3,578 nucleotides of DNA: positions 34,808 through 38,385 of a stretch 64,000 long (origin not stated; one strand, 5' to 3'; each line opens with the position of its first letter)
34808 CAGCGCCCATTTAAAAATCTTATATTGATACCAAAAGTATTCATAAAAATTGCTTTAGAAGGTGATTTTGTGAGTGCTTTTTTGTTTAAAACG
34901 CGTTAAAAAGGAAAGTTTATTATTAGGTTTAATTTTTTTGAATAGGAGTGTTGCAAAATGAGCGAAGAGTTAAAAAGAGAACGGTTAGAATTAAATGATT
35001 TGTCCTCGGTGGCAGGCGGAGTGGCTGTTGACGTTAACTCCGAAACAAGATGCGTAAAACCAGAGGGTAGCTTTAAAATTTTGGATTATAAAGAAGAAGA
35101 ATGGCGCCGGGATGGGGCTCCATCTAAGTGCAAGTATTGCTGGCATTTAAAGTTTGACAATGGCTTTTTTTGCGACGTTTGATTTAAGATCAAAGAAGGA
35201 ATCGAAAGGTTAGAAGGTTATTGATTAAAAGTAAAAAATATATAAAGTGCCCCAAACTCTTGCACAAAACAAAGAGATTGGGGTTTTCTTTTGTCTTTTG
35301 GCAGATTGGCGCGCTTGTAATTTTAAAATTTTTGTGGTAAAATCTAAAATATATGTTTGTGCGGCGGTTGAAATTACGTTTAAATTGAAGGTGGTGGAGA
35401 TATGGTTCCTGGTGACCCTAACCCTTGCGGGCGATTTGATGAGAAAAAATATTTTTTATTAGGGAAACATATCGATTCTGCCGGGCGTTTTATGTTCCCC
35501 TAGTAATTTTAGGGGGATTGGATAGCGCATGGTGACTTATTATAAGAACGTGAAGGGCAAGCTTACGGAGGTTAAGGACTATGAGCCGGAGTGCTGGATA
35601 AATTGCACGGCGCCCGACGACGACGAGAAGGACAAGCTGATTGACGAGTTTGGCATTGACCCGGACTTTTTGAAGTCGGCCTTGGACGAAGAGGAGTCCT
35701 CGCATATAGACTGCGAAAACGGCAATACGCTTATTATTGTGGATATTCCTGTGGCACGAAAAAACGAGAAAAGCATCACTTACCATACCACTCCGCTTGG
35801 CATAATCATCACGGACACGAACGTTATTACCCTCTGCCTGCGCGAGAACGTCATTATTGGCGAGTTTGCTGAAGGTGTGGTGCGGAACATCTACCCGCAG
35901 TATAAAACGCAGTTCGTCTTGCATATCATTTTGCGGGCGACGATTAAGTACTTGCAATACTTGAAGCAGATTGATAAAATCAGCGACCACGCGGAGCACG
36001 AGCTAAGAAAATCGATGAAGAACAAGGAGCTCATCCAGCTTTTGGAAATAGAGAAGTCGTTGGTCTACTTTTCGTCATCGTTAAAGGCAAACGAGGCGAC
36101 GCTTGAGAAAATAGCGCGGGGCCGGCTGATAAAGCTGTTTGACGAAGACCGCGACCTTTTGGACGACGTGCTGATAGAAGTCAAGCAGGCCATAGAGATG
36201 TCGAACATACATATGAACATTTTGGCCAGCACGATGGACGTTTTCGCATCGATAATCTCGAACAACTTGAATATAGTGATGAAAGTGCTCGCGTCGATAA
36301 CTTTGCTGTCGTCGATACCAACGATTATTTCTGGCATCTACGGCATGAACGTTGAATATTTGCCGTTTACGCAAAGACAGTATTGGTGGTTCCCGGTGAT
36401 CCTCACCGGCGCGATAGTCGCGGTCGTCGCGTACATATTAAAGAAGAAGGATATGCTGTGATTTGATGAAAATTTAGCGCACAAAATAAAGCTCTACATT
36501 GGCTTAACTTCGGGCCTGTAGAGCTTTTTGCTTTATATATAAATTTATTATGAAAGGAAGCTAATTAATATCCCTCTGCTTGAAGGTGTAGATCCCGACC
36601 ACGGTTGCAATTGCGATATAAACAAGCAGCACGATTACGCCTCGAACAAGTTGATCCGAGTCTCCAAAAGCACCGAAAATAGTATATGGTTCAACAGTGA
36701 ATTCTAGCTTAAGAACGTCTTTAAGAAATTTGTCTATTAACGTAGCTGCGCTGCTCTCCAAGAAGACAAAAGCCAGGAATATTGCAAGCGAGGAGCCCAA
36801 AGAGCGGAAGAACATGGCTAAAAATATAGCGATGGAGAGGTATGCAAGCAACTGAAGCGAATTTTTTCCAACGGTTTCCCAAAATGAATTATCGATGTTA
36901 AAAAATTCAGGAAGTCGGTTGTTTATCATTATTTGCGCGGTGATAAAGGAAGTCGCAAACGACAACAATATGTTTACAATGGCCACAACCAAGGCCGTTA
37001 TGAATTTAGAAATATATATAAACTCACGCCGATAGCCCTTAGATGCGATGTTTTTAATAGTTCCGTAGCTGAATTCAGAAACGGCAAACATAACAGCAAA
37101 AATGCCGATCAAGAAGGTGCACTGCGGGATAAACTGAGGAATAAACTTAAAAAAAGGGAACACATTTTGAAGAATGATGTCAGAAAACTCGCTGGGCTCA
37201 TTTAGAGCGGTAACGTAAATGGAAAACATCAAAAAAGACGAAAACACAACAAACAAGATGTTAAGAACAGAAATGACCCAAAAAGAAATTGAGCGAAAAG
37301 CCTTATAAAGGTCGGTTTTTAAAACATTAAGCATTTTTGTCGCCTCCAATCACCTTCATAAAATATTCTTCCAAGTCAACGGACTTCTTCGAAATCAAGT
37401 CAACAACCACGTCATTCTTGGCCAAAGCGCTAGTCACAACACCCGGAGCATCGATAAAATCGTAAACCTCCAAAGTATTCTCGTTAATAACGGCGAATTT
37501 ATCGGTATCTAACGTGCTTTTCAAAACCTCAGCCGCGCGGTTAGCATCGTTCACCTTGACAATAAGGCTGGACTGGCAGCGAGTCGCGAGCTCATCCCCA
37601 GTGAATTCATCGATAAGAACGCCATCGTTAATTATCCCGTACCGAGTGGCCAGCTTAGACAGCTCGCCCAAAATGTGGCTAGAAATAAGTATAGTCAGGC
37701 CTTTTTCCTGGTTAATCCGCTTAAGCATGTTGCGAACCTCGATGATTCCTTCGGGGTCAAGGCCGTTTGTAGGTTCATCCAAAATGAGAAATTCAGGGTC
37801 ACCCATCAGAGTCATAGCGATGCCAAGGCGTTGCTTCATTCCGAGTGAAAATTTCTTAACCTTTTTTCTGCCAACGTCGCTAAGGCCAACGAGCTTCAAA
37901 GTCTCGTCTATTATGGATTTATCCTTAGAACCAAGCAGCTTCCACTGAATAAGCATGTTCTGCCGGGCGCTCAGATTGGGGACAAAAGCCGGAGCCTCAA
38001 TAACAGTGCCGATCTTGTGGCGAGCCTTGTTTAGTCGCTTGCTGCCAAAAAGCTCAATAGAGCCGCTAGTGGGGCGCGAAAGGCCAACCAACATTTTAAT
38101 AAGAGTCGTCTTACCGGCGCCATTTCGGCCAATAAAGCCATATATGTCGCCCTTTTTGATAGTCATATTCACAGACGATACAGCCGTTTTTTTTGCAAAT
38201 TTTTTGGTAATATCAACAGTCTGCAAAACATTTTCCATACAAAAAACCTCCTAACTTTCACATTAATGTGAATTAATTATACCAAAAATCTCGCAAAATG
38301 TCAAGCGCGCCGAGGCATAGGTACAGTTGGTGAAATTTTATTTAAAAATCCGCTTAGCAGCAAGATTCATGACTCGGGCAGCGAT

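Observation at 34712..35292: Orphan, independently transcribed double-glycine-leader peptide with a 4-Cys core between pdaA and corA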

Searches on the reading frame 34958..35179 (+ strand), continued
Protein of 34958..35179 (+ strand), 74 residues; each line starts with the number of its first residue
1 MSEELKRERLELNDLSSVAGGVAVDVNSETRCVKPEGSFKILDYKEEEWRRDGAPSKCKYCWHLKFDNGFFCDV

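Call 39: search_solved_structures(query=A2, max_evalue=10, show_alignments=3)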
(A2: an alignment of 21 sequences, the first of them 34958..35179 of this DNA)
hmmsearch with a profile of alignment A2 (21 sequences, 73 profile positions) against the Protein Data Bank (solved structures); distinct sequences matched with E-value up to 10: 1.
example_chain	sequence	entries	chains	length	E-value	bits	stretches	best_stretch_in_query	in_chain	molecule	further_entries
2bai_A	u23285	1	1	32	0.66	13.5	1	52-70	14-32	Genome polyprotein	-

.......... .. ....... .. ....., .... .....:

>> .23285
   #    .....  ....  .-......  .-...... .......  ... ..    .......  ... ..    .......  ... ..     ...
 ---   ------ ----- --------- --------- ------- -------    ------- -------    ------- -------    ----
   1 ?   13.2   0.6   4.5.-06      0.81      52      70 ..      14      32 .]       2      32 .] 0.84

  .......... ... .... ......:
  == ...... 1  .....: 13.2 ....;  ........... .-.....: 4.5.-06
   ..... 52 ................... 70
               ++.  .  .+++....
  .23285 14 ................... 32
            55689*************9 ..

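Call 41: fold_search(model_id=the predicted structure, library=pdb)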
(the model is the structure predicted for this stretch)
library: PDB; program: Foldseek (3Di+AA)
matches with E <= 10: 0; with E <= 0.001: 0
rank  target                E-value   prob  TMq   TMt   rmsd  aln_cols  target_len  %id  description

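Call 46: find_encoding_contigs(protein=P0009, flank=10000, max_places=3)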
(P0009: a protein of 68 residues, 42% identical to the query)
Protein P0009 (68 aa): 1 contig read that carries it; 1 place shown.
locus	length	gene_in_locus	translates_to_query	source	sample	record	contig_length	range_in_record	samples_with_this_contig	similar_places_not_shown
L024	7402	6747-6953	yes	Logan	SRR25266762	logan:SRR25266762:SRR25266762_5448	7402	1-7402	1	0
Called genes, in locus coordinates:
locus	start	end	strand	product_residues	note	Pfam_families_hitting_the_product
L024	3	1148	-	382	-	?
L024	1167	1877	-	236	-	PF02660:G3P_acyltransf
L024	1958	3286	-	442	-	PF00009:GTP_EFTU, PF01926:MMR_HSR1, PF02421:FeoB_N, PF04548:AIG1 (weak), PF00009:GTP_EFTU, PF01926:MMR_HSR1, PF02421:FeoB_N, PF14714:KH_dom-like, +6 more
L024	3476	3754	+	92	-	-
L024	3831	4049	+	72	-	-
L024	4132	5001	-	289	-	PF00483:NTP_transferase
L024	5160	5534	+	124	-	PF01648:ACPS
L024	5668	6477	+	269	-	PF01522:Polysacc_deac_1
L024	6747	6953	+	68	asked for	-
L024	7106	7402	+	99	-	?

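Call 47: find_encoding_contigs(protein=P0010, flank=10000, max_places=4)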
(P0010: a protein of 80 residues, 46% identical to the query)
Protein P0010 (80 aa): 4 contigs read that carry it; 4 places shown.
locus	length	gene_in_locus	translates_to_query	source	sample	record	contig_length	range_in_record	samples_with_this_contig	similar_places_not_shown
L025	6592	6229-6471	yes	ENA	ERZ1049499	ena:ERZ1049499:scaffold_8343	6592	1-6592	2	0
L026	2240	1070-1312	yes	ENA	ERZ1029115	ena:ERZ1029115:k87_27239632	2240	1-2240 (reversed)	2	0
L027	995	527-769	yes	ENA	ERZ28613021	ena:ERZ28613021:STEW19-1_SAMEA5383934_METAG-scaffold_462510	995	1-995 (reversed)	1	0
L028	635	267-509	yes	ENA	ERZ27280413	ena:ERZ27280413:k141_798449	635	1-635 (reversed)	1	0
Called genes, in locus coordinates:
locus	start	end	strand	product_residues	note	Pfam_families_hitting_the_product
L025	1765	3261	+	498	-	PF00149:Metallophos, PF02872:5_nucleotid_C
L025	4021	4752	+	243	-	PF01183:Glyco_hydro_25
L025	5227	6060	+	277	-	PF01522:Polysacc_deac_1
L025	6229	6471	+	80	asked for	-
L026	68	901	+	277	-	PF01522:Polysacc_deac_1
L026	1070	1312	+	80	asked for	-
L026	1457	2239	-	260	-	?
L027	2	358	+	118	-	?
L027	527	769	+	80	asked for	-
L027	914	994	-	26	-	?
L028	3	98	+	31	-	?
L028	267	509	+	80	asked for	-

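Call 48: find_encoding_contigs(protein=P0021, flank=10000, max_places=3)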
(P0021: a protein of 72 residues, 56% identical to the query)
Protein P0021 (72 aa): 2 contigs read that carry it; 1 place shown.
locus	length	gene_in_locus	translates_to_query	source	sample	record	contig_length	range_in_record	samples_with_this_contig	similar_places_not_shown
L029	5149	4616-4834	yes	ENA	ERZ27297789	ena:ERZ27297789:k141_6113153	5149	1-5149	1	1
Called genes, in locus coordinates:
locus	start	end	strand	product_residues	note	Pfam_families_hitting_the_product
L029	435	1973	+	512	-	PF12673:SipL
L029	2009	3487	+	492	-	PF09547:SpoIVA_ATPase, PF20438:SpoIVA_middle, PF20439:SpoIVA_C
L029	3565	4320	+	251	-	PF01522:Polysacc_deac_1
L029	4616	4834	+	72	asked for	-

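Call 49: search_protein_families(library=ncbifam, proteins=[L025:5227-6057:+, L024:5668-6474:+, L012:8884-9684:+, L022:8958-9764:+], max_evalue=0.00001)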
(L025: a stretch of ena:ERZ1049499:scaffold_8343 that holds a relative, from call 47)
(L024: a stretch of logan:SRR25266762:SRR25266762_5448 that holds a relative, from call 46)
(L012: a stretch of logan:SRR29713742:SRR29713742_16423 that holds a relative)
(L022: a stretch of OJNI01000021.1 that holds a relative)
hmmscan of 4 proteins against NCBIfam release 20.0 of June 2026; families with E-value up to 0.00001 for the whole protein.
L025:5227-6057:+ (277 aa): 8 families
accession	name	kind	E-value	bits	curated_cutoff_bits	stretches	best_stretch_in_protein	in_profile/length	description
TIGR02884.1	spore_pdaA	equivalog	8.6e-87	290.5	298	1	53-273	1-223/224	delta-lactam-biosynthetic de-N-acetylase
TIGR02764.1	spore_ybaN_pdaB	equivalog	1e-47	162.4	237.4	1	83-274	2-191/191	polysaccharide deacetylase family sporulation protein PdaB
NF045821.1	PgAcgDacpgdA1_Bac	equivalog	1.4e-42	145.5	400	1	49-272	50-273/282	peptidoglycan-N-acetylglucosamine deacetylase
TIGR02873.1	spore_ylxY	hypoth_equivalog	3.7e-40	137.9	391.5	1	78-273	76-266/268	probable sporulation protein, polysaccharide deacetylase family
TIGR04243.1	nodulat_NodB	equivalog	5.3e-37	127.2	240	1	87-250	2-162/197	chitooligosaccharide deacetylase NodB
NF045820.1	PgAcgDacpgdA_Strep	equivalog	6.2e-31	107.7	800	1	76-275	258-449/463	peptidoglycan-N-acetylglucosamine deacetylase PgdA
NF045822.1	PgAcgDacpgdA2_Bac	equivalog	1.8e-28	99.7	400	1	13-269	6-257/274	peptidoglycan-N-acetylglucosamine deacetylase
TIGR03006.1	pepcterm_polyde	equivalog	4.3e-13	49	276.2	1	102-209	36-141/272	XrtA system polysaccharide deacetylase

L024:5668-6474:+ (269 aa): 8 families
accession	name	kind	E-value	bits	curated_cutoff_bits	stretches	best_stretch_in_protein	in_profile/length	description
TIGR02884.1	spore_pdaA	equivalog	3.5e-91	304.8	298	1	45-266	1-223/224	delta-lactam-biosynthetic de-N-acetylase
TIGR02764.1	spore_ybaN_pdaB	equivalog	2e-46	158.2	237.4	1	76-266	2-190/191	polysaccharide deacetylase family sporulation protein PdaB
TIGR02873.1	spore_ylxY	hypoth_equivalog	1.1e-43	149.4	391.5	1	66-266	72-266/268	probable sporulation protein, polysaccharide deacetylase family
NF045821.1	PgAcgDacpgdA1_Bac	equivalog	1.5e-40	138.9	400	1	65-242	73-246/282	peptidoglycan-N-acetylglucosamine deacetylase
TIGR04243.1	nodulat_NodB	equivalog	5.4e-40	137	240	1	80-243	2-162/197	chitooligosaccharide deacetylase NodB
NF045820.1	PgAcgDacpgdA_Strep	equivalog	1.2e-31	110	800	1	74-266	262-447/463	peptidoglycan-N-acetylglucosamine deacetylase PgdA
NF045822.1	PgAcgDacpgdA2_Bac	equivalog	8.4e-25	87.6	400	1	64-261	55-256/274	peptidoglycan-N-acetylglucosamine deacetylase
TIGR03006.1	pepcterm_polyde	equivalog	1e-13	51.1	276.2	1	95-188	36-127/272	XrtA system polysaccharide deacetylase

L012:8884-9684:+ (267 aa): 8 families
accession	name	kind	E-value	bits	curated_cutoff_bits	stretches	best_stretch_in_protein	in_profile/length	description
TIGR02884.1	spore_pdaA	equivalog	2.3e-91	305.5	298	1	44-266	1-223/224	delta-lactam-biosynthetic de-N-acetylase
TIGR02764.1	spore_ybaN_pdaB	equivalog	4e-48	163.7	237.4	1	75-266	2-190/191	polysaccharide deacetylase family sporulation protein PdaB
TIGR02873.1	spore_ylxY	hypoth_equivalog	3e-45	154.5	391.5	1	71-266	77-266/268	probable sporulation protein, polysaccharide deacetylase family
NF045821.1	PgAcgDacpgdA1_Bac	equivalog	1e-41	142.7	400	1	66-265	75-273/282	peptidoglycan-N-acetylglucosamine deacetylase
TIGR04243.1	nodulat_NodB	equivalog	7.1e-37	126.8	240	1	79-243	2-162/197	chitooligosaccharide deacetylase NodB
NF045820.1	PgAcgDacpgdA_Strep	equivalog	8.3e-36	123.8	800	1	73-266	262-447/463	peptidoglycan-N-acetylglucosamine deacetylase PgdA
NF045822.1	PgAcgDacpgdA2_Bac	equivalog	2.1e-26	92.8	400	1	67-262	59-257/274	peptidoglycan-N-acetylglucosamine deacetylase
TIGR03006.1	pepcterm_polyde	equivalog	3.4e-13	49.3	276.2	1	94-181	36-120/272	XrtA system polysaccharide deacetylase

L022:8958-9764:+ (269 aa): 8 families
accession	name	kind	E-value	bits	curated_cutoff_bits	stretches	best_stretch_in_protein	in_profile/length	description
TIGR02884.1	spore_pdaA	equivalog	2.3e-90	302.2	298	1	48-268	1-222/224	delta-lactam-biosynthetic de-N-acetylase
TIGR02764.1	spore_ybaN_pdaB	equivalog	9.8e-48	162.5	237.4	1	79-268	2-189/191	polysaccharide deacetylase family sporulation protein PdaB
TIGR02873.1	spore_ylxY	hypoth_equivalog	8.6e-42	143.2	391.5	1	75-268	77-265/268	probable sporulation protein, polysaccharide deacetylase family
NF045821.1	PgAcgDacpgdA1_Bac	equivalog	1.8e-41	141.9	400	1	38-263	44-268/282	peptidoglycan-N-acetylglucosamine deacetylase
TIGR04243.1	nodulat_NodB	equivalog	5e-37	127.3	240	1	83-245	2-161/197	chitooligosaccharide deacetylase NodB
NF045822.1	PgAcgDacpgdA2_Bac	equivalog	1.7e-35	122.7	400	1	8-265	6-257/274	peptidoglycan-N-acetylglucosamine deacetylase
NF045820.1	PgAcgDacpgdA_Strep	equivalog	6.6e-29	101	800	1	77-266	262-444/463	peptidoglycan-N-acetylglucosamine deacetylase PgdA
TIGR03006.1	pepcterm_polyde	equivalog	5.4e-13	48.7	276.2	1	98-206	36-142/272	XrtA system polysaccharide deacetylase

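Call 78: find_encoding_contigs(protein=P0014, flank=2000, max_places=2)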
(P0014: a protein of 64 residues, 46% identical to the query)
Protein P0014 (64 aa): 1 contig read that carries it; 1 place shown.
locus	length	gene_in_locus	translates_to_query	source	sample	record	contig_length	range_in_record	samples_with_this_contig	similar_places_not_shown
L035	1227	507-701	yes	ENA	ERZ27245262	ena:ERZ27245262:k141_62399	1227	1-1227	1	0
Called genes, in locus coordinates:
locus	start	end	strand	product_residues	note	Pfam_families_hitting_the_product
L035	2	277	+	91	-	?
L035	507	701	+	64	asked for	-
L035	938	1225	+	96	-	?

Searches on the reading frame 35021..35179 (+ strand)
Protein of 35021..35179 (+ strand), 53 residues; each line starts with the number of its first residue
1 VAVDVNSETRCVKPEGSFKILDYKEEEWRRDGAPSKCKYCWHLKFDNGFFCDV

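Call 67: predict_structure(alignment_id=A7)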
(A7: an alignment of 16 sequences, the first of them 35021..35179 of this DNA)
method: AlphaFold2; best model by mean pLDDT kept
length: 53 residues; sequences in the alignment: 16
mean_pLDDT: 86.6   pTM: 0.62
mean pLDDT of the five models: 86.6, 70.8, 67.0, 58.8, 44.8
residues with pLDDT >= 90: 18; 70-90: 33; 50-70: 2; < 50: 0
segments of 3 or more residues with pLDDT < 50: none
pLDDT, mean of each block of 10 residues (from residue 1): 81 86 94 91 85 75
secondary structure, 60 per line:
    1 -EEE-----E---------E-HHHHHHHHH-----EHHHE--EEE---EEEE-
elements in order: E2-4 H22-30 E43-45 E49-52

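Call 70: fold_search(model_id=the predicted structure, library=pdb)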
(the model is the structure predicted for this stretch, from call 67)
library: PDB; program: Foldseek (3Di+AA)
matches with E <= 10: 0; with E <= 0.001: 0
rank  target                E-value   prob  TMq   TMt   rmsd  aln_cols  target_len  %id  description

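Call 73: fold_search(model_id=the predicted structure, library=viral)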
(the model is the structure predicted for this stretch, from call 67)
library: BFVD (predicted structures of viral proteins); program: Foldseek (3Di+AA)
matches with E <= 10: 0; with E <= 0.001: 0
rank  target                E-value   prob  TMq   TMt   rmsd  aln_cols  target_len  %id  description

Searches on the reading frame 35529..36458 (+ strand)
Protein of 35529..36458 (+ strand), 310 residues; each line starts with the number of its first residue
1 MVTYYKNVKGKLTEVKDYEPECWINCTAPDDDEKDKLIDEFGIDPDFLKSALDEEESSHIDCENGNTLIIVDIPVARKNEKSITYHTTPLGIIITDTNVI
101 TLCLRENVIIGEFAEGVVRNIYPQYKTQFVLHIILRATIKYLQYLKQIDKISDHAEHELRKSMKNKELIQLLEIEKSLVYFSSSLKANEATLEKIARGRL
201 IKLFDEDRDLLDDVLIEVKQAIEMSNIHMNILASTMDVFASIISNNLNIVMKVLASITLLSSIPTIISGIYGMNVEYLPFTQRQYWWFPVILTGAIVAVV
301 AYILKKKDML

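Call 49: search_protein_families(library=ncbifam, proteins=[window:35529-36458:+], max_evalue=0.00001)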
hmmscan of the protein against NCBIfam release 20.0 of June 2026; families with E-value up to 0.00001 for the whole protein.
window:35529-36458:+ (310 aa): 2 families
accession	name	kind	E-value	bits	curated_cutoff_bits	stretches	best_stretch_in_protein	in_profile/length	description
TIGR00383.1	corA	equivalog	6.1e-34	117.8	200.75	1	19-306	27-316/320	magnesium/cobalt transporter CorA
NF007092.0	PRK09546.1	equivalog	6.2e-07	28.9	292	1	14-307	33-324/327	zinc transporter ZntB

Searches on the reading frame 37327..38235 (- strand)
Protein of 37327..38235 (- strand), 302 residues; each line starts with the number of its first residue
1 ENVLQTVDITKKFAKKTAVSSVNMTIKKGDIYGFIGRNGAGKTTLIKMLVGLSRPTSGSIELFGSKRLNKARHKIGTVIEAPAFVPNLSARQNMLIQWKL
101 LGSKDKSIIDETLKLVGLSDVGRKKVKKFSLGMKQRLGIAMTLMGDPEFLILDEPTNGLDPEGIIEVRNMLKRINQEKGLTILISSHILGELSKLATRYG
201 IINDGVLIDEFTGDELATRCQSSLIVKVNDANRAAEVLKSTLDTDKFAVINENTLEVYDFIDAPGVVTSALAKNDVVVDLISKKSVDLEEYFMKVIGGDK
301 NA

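Call 49: search_protein_families(library=ncbifam, proteins=[window:37327-38235:-], max_evalue=0.00001)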
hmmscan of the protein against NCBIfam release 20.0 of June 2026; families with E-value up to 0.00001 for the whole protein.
window:37327-38235:- (302 aa): 182 families (the best 25 are shown)
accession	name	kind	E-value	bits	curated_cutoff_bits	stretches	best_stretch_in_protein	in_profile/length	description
TIGR03740.1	galliderm_ABC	subfamily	9.7e-71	238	309.75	1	4-208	1-203/223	lantibiotic protection ABC transporter ATP-binding subunit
TIGR01188.1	drrA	subfamily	9.4e-57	192.6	312.45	1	11-297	1-302/302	daunorubicin resistance ABC transporter, ATP-binding protein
NF047568.1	PSM_export_PmtC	equivalog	4e-47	161.1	375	1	7-292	4-281/290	phenol-soluble modulin export ABC transporter ATP-binding protein PmtC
TIGR03522.1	GldA_ABC_ATP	equivalog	7.3e-46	157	402.6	1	5-240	4-243/301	gliding motility-associated ABC transporter ATP-binding subunit GldA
NF033858.1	ABC2_perm_RbbA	equivalog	3.7e-43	147.6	1050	1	3-221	266-489/909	ribosome-associated ATPase/putative transporter RbbA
NF010060.0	PRK13537.1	equivalog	1.5e-40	139.1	521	1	4-298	16-310/314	nodulation factor ABC transporter ATP-binding protein NodI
NF011967.0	PRK15439.1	equivalog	2.6e-37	128.5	586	2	3-207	11-218/510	autoinducer 2 ABC transporter ATP-binding protein LsrA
NF010059.0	PRK13536.1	equivalog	8.3e-37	126.7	549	1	4-297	44-337/342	nodulation factor ABC transporter ATP-binding protein NodI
TIGR03410.1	urea_trans_UrtE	equivalog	3e-36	125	285.8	1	4-218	1-221/230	urea ABC transporter ATP-binding subunit UrtE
TIGR03864.1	PQQ_ABC_ATP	hypoth_equivalog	9e-36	123.5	302.25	1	4-218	2-221/236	ABC transporter, ATP-binding subunit, PQQ-dependent alcohol dehydrogenase system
TIGR02315.1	ABC_phnC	equivalog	2.3e-35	122.2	266.1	1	4-208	2-225/243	phosphonate ABC transporter ATP-binding protein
TIGR04521.1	ECF_ATPase_2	equivalog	5.5e-35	120.8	330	1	14-221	16-237/279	energy-coupling factor transporter ATPase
TIGR04406.1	LPS_export_lptB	equivalog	1.5e-34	119.3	240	1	4-218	2-224/239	LPS export ABC transporter ATP-binding protein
TIGR01288.1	nodI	equivalog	1.8e-34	119.1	424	1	5-230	6-236/303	nodulation factor ABC transporter ATP-binding protein NodI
NF047930.1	ABC_ATP_B6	equivalog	2.4e-33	115.5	670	1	3-230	2-237/510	putative B6 ABC transporter ATP-binding protein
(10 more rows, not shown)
